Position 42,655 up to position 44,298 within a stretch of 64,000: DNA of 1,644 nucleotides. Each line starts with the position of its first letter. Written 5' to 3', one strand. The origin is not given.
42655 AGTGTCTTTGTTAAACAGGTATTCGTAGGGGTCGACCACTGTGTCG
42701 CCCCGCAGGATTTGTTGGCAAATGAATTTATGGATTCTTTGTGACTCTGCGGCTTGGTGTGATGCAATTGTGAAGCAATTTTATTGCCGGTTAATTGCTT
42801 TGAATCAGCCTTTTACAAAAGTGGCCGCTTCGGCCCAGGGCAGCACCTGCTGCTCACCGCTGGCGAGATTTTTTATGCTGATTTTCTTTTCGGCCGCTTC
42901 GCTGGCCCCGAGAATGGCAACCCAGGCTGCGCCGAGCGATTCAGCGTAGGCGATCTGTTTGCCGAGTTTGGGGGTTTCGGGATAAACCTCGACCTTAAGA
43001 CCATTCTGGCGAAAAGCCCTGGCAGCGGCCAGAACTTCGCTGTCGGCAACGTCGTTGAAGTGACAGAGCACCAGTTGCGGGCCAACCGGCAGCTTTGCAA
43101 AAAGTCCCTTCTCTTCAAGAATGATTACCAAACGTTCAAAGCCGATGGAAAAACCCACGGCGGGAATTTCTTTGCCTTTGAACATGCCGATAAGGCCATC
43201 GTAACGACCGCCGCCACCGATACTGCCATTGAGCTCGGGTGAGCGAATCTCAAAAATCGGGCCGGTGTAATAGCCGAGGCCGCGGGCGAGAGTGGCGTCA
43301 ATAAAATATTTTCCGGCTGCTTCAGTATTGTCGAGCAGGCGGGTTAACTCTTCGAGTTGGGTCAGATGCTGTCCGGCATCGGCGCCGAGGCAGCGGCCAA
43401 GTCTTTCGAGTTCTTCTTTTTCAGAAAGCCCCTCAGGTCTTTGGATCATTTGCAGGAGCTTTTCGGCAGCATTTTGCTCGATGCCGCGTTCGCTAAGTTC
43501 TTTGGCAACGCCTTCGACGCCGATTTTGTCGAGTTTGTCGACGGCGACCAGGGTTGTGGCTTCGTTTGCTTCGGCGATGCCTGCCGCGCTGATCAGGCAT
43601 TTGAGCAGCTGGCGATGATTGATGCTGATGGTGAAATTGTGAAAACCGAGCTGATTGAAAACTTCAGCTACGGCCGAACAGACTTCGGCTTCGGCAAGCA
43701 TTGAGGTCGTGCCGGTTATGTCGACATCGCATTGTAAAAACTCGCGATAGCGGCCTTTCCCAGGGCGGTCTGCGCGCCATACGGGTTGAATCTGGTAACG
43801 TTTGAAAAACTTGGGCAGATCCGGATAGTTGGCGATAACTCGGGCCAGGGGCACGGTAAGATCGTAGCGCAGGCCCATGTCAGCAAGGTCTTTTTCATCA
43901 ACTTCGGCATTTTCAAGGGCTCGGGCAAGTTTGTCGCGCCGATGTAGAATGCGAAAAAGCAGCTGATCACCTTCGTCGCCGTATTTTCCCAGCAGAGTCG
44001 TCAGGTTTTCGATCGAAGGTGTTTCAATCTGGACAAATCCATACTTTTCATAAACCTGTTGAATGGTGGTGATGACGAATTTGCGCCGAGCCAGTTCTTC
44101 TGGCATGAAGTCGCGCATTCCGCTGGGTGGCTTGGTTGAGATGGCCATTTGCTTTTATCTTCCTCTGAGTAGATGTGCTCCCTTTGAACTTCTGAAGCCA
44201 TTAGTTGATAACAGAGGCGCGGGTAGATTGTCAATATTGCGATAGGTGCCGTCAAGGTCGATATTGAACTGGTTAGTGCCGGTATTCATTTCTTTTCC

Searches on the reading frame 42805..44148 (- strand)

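Call 18: search_protein_families(library=pfam, proteins=[window:42805-44148:-], max_evalue=0.001)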
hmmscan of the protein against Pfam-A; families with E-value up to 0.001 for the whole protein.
window:42805-44148:- (447 aa): 4 families
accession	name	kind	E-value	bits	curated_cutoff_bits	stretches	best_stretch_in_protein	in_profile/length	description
PF13393.11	tRNA-synt_His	-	1.3e-47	163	25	1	10-340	1-308/308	Histidyl-tRNA synthetase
PF03129.25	HGTP_anticodon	-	8.7e-14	51.9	21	1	368-446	14-92/94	Anticodon binding domain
PF00152.25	tRNA-synt_2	-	1.5e-07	31.2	25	0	13-49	16-52/308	tRNA synthetases class II (D, K and N)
PF00587.30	tRNA-synt_2b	-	0.00022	21.8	29.3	0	110-179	34-107/179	tRNA synthetase class II core domain (G, H, P, S and T)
